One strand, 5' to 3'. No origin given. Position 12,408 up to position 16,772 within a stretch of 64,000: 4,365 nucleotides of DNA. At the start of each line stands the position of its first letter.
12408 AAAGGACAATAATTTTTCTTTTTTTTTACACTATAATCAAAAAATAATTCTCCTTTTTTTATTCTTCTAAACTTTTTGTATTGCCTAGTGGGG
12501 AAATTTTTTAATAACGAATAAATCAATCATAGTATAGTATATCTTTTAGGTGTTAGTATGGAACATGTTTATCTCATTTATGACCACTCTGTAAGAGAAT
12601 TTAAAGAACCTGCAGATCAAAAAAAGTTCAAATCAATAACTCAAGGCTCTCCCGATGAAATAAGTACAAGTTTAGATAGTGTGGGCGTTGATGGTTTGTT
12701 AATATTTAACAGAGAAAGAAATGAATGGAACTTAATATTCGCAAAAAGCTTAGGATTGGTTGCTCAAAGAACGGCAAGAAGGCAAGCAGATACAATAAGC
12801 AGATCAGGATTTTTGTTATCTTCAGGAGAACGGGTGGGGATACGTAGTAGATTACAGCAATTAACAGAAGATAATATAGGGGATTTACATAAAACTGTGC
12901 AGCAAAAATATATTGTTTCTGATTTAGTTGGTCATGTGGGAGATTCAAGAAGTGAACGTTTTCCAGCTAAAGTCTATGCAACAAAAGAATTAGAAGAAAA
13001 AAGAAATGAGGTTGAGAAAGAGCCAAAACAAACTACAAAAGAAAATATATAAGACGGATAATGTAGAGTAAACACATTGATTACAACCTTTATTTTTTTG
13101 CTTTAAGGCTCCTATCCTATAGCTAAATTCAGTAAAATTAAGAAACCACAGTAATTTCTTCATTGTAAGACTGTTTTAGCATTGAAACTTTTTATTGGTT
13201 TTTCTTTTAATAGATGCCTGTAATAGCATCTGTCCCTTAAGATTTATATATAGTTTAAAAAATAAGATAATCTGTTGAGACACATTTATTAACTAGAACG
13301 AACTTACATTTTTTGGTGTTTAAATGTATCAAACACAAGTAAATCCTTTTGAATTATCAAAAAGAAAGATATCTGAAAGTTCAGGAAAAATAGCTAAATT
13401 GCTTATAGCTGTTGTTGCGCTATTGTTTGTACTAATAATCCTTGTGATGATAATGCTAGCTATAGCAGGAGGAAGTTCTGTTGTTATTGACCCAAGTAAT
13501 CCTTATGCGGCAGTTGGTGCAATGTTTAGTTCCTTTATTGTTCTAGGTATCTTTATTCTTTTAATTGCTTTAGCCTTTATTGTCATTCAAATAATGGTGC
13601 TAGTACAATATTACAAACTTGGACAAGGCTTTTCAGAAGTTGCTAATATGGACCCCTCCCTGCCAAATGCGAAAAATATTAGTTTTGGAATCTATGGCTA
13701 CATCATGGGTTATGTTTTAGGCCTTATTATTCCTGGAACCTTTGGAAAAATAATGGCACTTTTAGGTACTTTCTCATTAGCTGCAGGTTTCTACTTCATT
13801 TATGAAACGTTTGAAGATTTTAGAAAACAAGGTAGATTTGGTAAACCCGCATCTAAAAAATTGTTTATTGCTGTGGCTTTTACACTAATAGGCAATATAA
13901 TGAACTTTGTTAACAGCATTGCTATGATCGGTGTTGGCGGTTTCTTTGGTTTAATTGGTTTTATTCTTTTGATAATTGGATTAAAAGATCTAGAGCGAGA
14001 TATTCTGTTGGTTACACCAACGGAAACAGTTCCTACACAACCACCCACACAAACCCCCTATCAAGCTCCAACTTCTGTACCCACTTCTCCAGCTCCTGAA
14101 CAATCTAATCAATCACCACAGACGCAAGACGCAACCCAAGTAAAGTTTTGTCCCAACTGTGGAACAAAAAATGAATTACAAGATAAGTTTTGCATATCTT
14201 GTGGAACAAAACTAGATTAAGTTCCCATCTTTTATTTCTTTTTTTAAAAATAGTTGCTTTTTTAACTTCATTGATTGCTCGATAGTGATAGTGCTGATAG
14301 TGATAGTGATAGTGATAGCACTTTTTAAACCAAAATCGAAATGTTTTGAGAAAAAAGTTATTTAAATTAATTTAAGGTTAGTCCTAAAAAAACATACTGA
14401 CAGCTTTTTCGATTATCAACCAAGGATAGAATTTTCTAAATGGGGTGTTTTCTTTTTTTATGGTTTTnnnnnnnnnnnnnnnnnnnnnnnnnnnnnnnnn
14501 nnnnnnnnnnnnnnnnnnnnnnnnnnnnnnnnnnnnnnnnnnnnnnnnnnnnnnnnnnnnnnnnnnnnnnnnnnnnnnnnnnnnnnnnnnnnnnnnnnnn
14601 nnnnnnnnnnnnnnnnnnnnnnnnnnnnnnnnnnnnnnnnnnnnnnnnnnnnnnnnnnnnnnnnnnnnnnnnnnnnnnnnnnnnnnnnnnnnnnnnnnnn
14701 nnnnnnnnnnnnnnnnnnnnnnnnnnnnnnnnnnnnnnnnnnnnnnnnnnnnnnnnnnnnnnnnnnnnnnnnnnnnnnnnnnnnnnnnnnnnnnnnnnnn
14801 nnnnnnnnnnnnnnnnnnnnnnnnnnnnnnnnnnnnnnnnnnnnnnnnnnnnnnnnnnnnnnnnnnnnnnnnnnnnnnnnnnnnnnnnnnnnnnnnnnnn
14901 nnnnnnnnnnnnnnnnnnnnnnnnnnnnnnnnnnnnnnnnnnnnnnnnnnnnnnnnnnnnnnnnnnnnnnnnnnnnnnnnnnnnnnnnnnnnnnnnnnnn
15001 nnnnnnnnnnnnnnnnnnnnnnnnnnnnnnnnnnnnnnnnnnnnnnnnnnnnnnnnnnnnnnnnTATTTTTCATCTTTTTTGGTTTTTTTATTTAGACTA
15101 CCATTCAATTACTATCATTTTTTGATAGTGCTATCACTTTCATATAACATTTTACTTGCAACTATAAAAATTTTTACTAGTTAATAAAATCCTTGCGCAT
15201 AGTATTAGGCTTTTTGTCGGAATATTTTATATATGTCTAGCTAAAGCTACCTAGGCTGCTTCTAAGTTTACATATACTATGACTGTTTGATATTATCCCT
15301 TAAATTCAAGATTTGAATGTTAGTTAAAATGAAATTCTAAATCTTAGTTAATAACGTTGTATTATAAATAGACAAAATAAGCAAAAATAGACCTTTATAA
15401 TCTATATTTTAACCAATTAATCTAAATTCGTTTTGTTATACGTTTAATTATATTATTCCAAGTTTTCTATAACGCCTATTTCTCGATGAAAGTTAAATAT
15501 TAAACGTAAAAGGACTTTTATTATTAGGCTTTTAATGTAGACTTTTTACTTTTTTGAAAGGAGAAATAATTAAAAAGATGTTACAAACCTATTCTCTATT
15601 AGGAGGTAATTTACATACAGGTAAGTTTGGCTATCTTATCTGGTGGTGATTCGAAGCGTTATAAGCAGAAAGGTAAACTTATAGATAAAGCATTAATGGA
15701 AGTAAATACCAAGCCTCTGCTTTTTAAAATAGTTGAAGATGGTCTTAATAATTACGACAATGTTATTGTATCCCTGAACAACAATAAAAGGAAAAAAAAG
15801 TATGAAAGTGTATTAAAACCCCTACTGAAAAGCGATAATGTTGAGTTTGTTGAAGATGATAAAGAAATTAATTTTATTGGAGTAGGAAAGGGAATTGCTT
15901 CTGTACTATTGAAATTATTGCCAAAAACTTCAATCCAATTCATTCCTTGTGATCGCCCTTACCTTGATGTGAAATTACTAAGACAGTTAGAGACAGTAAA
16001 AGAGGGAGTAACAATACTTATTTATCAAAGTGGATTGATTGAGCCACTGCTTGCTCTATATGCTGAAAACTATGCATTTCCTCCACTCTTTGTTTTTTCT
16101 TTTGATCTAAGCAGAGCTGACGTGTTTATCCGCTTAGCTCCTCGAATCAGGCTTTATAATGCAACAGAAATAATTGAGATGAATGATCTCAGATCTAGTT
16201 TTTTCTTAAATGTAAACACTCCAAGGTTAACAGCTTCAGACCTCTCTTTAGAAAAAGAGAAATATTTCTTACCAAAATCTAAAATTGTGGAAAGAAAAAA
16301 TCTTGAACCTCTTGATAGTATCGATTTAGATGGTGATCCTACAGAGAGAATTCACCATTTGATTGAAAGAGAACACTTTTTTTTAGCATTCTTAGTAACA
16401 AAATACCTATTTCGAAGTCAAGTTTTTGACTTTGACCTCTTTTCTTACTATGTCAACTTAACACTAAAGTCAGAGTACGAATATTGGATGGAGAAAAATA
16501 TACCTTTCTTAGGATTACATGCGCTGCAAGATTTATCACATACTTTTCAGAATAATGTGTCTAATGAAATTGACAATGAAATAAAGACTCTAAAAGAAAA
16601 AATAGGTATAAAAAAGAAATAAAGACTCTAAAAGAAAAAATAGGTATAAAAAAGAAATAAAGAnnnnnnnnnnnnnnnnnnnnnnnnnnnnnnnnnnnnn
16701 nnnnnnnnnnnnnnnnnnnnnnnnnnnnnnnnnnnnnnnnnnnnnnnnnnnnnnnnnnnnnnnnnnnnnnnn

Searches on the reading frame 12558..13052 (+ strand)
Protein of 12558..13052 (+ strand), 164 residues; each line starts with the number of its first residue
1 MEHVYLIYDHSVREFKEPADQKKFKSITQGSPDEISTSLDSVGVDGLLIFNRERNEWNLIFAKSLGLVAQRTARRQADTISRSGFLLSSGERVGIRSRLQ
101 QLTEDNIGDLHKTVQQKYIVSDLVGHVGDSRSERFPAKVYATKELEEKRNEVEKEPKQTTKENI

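Call 36: search_protein_families(library=pfam, proteins=[window:12558-13052:+], max_evalue=0.00001)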
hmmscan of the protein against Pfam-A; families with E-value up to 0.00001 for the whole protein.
window:12558-13052:+ (164 aa): 0 families

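Call 79: search_solved_structures(query=window:12558-13049:+, max_evalue=1)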
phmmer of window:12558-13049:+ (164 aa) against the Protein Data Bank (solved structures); distinct sequences matched with E-value up to 1: 0.

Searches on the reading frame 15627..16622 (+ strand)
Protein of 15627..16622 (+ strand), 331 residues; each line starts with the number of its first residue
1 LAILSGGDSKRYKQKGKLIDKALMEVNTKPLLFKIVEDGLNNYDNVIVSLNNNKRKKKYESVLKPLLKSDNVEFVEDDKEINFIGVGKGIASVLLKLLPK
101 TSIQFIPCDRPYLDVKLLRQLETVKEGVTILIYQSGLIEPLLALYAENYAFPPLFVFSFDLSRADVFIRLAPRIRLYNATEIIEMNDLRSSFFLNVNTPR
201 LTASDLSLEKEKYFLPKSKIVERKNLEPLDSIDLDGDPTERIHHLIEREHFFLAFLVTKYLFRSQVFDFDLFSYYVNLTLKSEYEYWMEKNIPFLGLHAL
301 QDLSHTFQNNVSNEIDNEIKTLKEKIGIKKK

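Call 36: search_protein_families(library=pfam, proteins=[window:15627-16622:+], max_evalue=0.00001)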
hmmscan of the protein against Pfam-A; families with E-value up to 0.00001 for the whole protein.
window:15627-16622:+ (331 aa): 1 family
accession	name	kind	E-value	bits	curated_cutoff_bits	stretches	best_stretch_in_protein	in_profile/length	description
PF12804.13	NTP_transf_3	-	2e-14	54.5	27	1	2-145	2-133/160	MobA-like NTP transferase domain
